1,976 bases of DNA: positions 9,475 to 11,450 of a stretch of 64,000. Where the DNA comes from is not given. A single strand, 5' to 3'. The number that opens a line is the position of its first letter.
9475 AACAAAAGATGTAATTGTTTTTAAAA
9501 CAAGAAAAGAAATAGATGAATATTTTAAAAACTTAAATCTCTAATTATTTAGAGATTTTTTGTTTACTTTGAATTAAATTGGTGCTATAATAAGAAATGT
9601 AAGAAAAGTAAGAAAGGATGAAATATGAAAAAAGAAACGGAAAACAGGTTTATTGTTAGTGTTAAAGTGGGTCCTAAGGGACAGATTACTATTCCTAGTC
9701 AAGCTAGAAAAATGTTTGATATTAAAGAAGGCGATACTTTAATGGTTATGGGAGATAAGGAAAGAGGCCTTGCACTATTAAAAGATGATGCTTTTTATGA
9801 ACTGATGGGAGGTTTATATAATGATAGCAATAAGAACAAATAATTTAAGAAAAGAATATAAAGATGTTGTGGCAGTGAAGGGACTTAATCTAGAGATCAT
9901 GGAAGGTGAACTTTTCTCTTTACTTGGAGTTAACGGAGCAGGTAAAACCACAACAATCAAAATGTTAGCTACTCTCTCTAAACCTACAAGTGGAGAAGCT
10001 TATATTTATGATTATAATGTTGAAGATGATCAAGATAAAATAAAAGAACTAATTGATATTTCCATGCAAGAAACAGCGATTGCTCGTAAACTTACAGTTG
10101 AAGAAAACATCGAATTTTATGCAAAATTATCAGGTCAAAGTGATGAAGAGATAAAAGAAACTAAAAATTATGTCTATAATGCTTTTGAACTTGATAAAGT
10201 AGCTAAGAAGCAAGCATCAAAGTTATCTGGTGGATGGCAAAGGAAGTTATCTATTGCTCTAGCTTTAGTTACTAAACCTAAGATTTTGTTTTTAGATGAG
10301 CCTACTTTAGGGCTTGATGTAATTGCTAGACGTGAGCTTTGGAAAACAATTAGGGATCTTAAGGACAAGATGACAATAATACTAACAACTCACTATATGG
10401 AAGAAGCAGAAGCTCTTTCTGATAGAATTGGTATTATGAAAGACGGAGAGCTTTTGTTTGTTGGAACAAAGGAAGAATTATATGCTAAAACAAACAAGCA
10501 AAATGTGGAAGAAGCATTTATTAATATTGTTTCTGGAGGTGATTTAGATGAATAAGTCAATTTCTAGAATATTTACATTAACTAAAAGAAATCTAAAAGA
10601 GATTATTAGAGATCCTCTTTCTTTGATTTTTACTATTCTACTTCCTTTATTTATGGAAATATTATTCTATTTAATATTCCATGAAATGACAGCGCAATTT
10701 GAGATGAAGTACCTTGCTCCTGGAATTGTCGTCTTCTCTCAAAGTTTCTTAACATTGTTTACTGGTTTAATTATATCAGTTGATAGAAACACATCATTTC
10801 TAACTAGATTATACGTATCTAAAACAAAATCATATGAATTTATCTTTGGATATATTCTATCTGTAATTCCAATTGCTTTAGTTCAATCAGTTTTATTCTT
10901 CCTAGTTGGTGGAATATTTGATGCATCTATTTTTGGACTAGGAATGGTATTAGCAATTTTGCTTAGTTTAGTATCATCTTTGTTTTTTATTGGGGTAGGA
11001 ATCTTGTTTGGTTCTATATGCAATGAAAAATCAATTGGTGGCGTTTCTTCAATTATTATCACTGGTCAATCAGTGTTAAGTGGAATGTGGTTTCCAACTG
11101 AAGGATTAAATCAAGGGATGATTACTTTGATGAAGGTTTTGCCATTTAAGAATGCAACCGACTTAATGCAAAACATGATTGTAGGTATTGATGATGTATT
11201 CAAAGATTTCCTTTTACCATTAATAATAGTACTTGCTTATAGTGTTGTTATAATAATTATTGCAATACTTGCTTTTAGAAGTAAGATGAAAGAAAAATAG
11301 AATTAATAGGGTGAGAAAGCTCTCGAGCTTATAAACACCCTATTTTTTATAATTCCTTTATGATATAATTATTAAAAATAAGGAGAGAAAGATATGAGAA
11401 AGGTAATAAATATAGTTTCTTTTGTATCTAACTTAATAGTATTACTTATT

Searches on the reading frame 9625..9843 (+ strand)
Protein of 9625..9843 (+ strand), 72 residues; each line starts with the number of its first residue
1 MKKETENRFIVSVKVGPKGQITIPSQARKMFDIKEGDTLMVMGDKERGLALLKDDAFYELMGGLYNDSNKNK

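Call 3: search_protein_families(library=pfam, proteins=[window:9625-9843:+], max_evalue=0.01)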
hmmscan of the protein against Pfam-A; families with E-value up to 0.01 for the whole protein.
window:9625-9843:+ (72 aa): 1 family
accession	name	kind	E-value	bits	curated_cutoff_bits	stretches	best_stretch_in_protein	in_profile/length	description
PF04014.23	MazE_antitoxin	-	1.1e-07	32.1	24.7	1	13-39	2-28/48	Antidote-toxin recognition MazE, bacterial antitoxin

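Call 4: search_protein_families(library=ncbifam, proteins=[window:9625-9843:+], max_evalue=0.01)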
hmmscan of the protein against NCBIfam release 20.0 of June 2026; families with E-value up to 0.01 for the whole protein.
window:9625-9843:+ (72 aa): 5 families
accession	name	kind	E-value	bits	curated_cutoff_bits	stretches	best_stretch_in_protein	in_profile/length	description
TIGR01439.1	lp_hng_hel_AbrB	domain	5.3e-13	48.4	28.3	1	13-53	2-42/44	transcriptional regulator, AbrB family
NF006352.0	PRK08577.1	equivalog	2.8e-06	27.4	140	1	11-47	5-41/136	hypothetical protein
NF040962.1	near_HgcAB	equivalog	6e-05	22.8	70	1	13-60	8-59/70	HgcAB-associated protein HgcC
TIGR02851.1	spore_V_T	equivalog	0.0011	18.8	235.9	1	17-60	11-54/180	stage V sporulation protein T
NF050106.1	TA_MazE_antitoxin_Deino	equivalog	0.0039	17.4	65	1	19-62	1-46/65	type II toxin-antitoxin system MazE family antitoxin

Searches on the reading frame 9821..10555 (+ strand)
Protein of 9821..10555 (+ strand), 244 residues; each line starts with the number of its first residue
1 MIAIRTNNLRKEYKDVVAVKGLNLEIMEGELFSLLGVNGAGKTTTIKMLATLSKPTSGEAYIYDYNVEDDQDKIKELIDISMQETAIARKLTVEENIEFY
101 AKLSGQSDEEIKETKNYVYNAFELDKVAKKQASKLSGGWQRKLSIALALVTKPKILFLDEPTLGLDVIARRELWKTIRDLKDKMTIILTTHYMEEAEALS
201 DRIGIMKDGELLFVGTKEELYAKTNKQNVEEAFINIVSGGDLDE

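Call 3: search_protein_families(library=pfam, proteins=[window:9821-10555:+], max_evalue=0.01)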
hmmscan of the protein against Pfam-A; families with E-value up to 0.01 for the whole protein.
window:9821-10555:+ (244 aa): 8 families
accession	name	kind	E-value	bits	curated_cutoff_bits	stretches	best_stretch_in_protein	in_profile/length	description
PF00005.33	ABC_tran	-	1.4e-29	103.9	25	1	20-162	2-136/137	ABC transporter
PF13304.12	AAA_21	-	2.4e-11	44.7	27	1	119-191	222-298/304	AAA domain, putative AbiEii toxin, Type IV TA system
PF13175.12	AAA_15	-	8.8e-05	22.7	32.1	0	31-117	25-107/374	AAA ATPase domain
PF02463.25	SMC_N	-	0.00017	21.5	40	1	33-207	28-213/220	RecF/RecN/SMC N terminal domain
PF00004.35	AAA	-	0.0035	18.2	21.2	0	34-195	3-113/131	ATPase family associated with various cellular activities (AAA)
PF00448.28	SRP54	-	0.0043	17.2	22.7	0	33-55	5-27/196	SRP54-type protein, GTPase domain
PF13401.12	AAA_22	-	0.0044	17.8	27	0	32-185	8-117/130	AAA domain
PF13173.12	AAA_14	-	0.0047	17.4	27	0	31-79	4-49/129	AAA domain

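Call 4: search_protein_families(library=ncbifam, proteins=[window:9821-10555:+], max_evalue=0.01)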
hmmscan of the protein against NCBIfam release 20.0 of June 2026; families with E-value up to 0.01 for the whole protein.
window:9821-10555:+ (244 aa): 192 families (the best 25 are shown)
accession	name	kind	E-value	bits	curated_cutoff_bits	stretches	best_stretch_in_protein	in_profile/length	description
TIGR01188.1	drrA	subfamily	4.4e-73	246.2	312.45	1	11-230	1-221/302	daunorubicin resistance ABC transporter, ATP-binding protein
NF033858.1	ABC2_perm_RbbA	equivalog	3.7e-59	200.5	1050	1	2-237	265-501/909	ribosome-associated ATPase/putative transporter RbbA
TIGR03864.1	PQQ_ABC_ATP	hypoth_equivalog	6.1e-50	169.9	302.25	1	4-235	2-234/236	ABC transporter, ATP-binding subunit, PQQ-dependent alcohol dehydrogenase system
NF010060.0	PRK13537.1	equivalog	8.2e-47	159.6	521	1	4-224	16-237/314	nodulation factor ABC transporter ATP-binding protein NodI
NF043075.1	MMSYN1_0197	equivalog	2.8e-45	154.8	550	1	4-230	3-230/341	spermidine/putrescine ABC transporter ATP-binding protein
NF010059.0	PRK13536.1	equivalog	3.8e-45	154.1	549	1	2-224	42-265/342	nodulation factor ABC transporter ATP-binding protein NodI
TIGR03740.1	galliderm_ABC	subfamily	1.1e-44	152.8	309.75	1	5-237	2-222/223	lantibiotic protection ABC transporter ATP-binding subunit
NF006987.0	PRK09452.1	equivalog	1.6e-44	152.1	482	1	4-228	18-243/378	spermidine/putrescine ABC transporter ATP-binding protein PotA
TIGR01186.1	proV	subfamily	6.6e-44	150.5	326.6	1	17-233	7-230/363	betaine/proline/choline family ABC transporter ATP-binding protein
TIGR03265.1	PhnT2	equivalog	8.4e-44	150.2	457.7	1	4-231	5-233/353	putative 2-aminoethylphosphonate ABC transporter ATP-binding protein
NF040840.2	tungstate_WtpC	equivalog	3e-43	148.4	440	1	4-236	2-236/347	tungstate ABC transporter ATP-binding protein WtpC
TIGR04406.1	LPS_export_lptB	equivalog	5.8e-43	146.9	240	1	5-227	3-229/239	LPS export ABC transporter ATP-binding protein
TIGR04521.1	ECF_ATPase_2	equivalog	9.4e-43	146.3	330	1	16-226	18-238/279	energy-coupling factor transporter ATPase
TIGR01288.1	nodI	equivalog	2.6e-42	144.9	424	1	2-229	3-231/303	nodulation factor ABC transporter ATP-binding protein NodI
TIGR01257.1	rim_protein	equivalog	2.7e-42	143.9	4012.85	1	16-217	943-1144/2272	rim ABC transporter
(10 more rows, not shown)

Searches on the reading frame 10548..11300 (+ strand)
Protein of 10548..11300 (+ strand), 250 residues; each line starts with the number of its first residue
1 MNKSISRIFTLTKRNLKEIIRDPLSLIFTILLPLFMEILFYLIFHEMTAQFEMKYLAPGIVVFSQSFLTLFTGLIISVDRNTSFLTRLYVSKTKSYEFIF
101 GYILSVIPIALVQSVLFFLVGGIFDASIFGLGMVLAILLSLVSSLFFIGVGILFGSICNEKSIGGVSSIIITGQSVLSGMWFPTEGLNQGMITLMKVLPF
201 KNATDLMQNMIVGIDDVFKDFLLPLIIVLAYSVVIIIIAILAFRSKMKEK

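Call 3: search_protein_families(library=pfam, proteins=[window:10548-11300:+], max_evalue=0.01)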
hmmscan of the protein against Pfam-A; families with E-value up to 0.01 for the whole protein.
window:10548-11300:+ (250 aa): 2 families
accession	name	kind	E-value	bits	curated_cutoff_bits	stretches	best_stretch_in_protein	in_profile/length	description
PF01061.29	ABC2_membrane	-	1.9e-22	80.3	26.9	1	8-209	3-208/211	ABC-2 type transporter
PF12698.13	ABC2_membrane_3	-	4.8e-17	62.5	31.6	1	54-241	162-347/347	ABC-2 family transporter protein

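Call 4: search_protein_families(library=ncbifam, proteins=[window:10548-11300:+], max_evalue=0.01)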
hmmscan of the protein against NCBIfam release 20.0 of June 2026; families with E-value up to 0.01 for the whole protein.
window:10548-11300:+ (250 aa): 4 families
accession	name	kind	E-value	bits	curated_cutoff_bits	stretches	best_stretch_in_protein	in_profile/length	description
TIGR01247.1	drrB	subfamily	2.6e-11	43.7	223.05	1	14-243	1-236/236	daunorubicin resistance ABC transporter membrane protein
NF038293.1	permease_SagH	equivalog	2.9e-07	29.6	450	1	74-245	198-369/370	SagH family ABC transporter permease subunit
TIGR01291.1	nodJ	subfamily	0.00031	20.4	206.65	1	167-247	173-251/253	ABC-2 type transporter, NodJ family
NF033858.1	ABC2_perm_RbbA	equivalog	0.0082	14.1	1050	0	68-244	728-905/909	ribosome-associated ATPase/putative transporter RbbA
